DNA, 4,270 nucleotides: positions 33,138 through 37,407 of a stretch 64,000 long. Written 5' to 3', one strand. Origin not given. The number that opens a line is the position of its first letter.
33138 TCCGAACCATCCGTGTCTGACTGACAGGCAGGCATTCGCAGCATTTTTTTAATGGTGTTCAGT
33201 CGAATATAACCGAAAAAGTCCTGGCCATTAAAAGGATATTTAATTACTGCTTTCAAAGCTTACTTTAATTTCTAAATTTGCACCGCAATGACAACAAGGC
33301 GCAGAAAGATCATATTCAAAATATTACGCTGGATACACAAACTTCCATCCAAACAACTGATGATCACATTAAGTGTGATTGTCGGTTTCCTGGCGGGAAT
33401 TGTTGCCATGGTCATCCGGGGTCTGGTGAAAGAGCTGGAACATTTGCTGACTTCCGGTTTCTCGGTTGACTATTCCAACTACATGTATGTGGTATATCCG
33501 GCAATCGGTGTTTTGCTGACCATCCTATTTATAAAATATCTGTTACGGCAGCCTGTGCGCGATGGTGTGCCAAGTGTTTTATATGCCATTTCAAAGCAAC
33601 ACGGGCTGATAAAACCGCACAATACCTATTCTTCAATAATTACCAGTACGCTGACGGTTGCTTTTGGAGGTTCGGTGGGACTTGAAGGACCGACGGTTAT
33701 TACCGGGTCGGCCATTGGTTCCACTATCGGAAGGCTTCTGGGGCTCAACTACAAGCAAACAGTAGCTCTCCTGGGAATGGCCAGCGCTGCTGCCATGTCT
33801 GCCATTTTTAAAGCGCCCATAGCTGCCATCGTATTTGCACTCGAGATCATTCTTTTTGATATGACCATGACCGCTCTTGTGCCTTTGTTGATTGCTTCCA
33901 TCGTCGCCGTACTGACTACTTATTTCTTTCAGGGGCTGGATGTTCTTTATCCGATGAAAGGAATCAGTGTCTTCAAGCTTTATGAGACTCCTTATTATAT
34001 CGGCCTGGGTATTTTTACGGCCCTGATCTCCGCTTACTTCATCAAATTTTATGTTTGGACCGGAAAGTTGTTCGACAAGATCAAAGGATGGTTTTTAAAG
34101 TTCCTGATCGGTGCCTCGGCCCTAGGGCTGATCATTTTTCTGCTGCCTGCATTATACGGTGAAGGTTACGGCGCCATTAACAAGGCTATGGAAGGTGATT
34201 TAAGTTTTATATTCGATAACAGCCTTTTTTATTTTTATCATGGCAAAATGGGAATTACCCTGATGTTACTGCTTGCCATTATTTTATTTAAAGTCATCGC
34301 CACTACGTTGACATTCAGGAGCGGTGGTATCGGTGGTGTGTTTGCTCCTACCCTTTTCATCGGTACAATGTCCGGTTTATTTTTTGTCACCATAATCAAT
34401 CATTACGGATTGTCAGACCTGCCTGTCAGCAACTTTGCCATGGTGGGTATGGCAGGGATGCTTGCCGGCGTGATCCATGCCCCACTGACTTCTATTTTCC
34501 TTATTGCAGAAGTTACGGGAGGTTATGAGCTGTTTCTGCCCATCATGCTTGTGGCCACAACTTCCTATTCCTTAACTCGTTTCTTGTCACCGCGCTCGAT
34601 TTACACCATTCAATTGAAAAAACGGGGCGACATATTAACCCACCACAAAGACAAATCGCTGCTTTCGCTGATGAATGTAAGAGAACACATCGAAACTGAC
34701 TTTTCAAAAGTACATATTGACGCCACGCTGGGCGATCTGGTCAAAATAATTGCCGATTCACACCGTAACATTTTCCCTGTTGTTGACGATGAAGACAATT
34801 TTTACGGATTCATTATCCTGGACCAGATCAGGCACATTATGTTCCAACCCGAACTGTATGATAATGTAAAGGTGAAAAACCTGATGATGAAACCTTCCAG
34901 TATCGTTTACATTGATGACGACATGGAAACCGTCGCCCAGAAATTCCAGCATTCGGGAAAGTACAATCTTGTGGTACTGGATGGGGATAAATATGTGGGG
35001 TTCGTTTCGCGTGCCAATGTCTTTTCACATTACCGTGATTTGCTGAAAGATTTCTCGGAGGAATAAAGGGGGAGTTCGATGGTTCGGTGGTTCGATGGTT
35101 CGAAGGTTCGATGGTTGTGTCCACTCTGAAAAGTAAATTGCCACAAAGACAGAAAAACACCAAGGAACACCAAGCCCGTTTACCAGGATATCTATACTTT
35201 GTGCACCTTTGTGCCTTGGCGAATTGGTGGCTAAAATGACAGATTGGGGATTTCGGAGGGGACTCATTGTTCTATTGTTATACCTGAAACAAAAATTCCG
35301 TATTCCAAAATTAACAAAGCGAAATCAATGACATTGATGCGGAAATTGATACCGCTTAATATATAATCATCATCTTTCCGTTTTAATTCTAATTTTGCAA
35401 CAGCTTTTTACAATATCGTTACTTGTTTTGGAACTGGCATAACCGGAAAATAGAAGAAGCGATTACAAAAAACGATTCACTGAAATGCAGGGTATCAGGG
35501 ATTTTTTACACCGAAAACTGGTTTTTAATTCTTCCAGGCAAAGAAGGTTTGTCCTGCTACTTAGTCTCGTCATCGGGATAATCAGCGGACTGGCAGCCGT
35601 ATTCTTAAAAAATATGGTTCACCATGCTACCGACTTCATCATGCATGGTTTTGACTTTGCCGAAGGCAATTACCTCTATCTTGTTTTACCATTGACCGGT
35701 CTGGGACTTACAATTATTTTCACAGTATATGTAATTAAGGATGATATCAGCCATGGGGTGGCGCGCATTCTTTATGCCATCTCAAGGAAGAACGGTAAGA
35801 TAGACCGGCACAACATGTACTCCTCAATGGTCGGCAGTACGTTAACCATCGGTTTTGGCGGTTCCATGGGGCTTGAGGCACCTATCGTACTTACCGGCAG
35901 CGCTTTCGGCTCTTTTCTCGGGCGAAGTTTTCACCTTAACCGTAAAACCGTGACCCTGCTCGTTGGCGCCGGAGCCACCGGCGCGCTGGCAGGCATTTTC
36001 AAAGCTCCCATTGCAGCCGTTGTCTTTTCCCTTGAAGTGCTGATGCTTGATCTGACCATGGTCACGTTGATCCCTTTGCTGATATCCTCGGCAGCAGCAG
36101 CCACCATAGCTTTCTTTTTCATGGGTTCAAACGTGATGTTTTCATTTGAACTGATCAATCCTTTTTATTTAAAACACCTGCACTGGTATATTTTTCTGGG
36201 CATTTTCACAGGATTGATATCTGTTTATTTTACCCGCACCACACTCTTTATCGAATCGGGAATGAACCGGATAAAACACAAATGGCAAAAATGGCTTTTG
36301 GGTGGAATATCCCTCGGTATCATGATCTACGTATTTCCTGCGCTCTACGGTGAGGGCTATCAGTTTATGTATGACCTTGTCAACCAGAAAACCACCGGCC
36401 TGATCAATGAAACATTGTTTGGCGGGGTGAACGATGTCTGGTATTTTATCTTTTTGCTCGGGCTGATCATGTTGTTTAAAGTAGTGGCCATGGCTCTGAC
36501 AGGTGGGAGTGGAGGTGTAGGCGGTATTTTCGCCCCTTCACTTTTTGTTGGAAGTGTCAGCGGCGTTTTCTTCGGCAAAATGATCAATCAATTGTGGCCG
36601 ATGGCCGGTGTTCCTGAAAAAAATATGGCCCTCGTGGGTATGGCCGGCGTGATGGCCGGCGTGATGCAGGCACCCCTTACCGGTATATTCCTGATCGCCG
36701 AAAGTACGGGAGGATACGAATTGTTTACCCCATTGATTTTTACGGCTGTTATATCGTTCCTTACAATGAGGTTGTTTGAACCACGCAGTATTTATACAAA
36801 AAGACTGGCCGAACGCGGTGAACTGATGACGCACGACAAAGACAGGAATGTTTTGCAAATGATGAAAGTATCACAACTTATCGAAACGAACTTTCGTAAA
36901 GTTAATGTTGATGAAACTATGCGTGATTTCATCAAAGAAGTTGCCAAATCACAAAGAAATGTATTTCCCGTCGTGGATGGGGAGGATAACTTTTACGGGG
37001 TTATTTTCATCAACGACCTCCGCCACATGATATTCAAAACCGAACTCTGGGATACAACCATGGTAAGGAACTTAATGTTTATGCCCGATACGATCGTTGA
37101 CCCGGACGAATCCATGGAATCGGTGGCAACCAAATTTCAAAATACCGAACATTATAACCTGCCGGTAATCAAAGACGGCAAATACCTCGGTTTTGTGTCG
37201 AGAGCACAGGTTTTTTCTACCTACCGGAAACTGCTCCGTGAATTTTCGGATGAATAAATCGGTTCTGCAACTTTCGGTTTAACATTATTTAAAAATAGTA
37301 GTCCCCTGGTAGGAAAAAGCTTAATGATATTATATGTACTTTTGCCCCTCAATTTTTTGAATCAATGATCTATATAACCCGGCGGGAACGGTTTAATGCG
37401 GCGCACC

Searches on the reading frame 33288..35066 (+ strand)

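Call 17: search_protein_families(library=ncbifam, proteins=[window:33288-35066:+], max_evalue=0.00001)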
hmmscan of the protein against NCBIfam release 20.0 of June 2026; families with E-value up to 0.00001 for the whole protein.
window:33288-35066:+ (592 aa): 4 families
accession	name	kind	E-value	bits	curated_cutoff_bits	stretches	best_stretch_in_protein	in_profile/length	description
NF002505.0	PRK01862.1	equivalog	6.9e-66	223.1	482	1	16-585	15-573/577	ClcB-like voltage-gated chloride channel protein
NF003640.0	PRK05277.1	equivalog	9.8e-44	149.8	350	1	19-445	27-449/471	H(+)/Cl(-) exchange transporter ClcA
NF002437.0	PRK01610.1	equivalog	4.4e-28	98.5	425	1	27-441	17-423/429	voltage-gated ClC-type chloride channel ClcB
NF041552.1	TF_PrdR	equivalog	1.1e-06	27.3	795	1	462-584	6-127/577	sigma-54 dependent transcriptional regulator PrdR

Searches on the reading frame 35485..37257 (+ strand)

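Call 17: search_protein_families(library=ncbifam, proteins=[window:35485-37257:+], max_evalue=0.00001)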
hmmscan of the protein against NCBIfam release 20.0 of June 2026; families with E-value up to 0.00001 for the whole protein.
window:35485-37257:+ (590 aa): 5 families
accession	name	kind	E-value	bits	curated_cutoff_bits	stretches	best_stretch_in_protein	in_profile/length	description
NF002505.0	PRK01862.1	equivalog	4.2e-69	233.7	482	1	19-584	20-574/577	ClcB-like voltage-gated chloride channel protein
NF003640.0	PRK05277.1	equivalog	6.7e-46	156.9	350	1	13-443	23-449/471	H(+)/Cl(-) exchange transporter ClcA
NF002437.0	PRK01610.1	equivalog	1.3e-31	110.1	425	1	70-443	70-427/429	voltage-gated ClC-type chloride channel ClcB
NF041552.1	TF_PrdR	equivalog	1.2e-09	37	795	1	458-584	4-129/577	sigma-54 dependent transcriptional regulator PrdR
NF038279.1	TF_CBS_SpxR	exception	1.7e-06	27.1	600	1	468-581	198-306/427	CBS-HotDog domain-containing transcription factor SpxR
